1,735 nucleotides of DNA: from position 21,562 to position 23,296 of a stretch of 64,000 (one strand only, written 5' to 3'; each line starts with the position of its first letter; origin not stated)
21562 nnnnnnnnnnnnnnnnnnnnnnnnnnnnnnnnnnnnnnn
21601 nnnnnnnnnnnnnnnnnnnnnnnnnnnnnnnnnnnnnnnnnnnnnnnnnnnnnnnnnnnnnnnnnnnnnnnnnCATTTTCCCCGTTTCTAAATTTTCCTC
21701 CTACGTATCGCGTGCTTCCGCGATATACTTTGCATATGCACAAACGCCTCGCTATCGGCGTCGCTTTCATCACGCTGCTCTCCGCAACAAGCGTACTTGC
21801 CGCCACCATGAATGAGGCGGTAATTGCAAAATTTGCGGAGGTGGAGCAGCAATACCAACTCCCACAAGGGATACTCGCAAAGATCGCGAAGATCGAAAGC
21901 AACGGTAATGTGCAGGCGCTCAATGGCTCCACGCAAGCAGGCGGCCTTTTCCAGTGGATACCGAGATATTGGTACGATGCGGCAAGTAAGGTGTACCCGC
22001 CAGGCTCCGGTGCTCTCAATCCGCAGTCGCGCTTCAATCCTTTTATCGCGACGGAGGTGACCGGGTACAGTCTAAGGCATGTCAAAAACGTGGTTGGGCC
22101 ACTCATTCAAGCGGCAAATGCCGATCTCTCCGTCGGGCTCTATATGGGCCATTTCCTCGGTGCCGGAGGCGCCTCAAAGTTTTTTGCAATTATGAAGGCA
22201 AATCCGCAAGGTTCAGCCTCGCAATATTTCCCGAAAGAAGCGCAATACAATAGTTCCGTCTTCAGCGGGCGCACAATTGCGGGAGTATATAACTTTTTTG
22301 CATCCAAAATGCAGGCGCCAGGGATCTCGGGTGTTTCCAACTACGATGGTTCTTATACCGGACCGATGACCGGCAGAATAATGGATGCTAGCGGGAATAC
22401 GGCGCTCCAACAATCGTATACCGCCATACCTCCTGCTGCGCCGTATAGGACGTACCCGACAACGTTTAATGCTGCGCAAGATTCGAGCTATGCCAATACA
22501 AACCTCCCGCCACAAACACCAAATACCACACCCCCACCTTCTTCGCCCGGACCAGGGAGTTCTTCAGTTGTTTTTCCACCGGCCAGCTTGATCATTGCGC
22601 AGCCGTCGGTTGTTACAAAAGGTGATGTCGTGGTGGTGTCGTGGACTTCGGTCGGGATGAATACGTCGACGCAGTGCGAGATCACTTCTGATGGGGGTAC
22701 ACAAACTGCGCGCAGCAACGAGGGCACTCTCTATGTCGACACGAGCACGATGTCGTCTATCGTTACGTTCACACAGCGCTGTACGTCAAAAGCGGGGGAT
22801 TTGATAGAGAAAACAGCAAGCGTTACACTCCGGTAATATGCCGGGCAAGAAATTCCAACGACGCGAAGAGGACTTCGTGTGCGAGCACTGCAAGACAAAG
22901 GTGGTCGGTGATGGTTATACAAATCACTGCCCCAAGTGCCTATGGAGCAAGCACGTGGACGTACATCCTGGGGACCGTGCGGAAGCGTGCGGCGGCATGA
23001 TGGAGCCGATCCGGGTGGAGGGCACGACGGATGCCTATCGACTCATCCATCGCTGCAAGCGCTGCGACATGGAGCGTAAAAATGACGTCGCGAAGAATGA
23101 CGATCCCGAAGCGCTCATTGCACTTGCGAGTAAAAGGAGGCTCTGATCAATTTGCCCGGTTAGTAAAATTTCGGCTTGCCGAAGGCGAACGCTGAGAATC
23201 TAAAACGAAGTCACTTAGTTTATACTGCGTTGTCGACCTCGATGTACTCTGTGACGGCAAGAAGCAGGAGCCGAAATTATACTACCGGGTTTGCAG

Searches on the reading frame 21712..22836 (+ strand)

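Call 36: search_protein_families(library=pfam, proteins=[window:21712-22836:+], max_evalue=0.01)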
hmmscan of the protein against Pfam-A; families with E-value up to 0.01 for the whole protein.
window:21712-22836:+ (374 aa): 2 families
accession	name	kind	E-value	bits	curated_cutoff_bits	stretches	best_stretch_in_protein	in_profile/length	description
PF01464.25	SLT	-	8.1e-07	29.1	21.3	1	42-132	4-88/117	Transglycosylase SLT domain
PF06737.19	Transglycosylas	-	0.0031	18.6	27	1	56-97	8-48/77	Transglycosylase-like domain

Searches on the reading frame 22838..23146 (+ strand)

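Call 36: search_protein_families(library=pfam, proteins=[window:22838-23146:+], max_evalue=0.01)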
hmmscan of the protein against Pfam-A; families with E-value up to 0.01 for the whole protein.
window:22838-23146:+ (102 aa): 3 families
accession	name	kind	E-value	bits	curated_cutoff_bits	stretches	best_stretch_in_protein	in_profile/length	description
PF12647.12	RNHCP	-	2.1e-29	101.7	24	1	11-93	2-89/90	RNHCP domain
PF10217.14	DUF2039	-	0.00097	19.8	27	1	4-38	46-80/89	Uncharacterized conserved protein (DUF2039)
PF08209.17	Sgf11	-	0.0076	16.2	26.4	1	11-35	3-27/33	Sgf11 (transcriptional regulation protein)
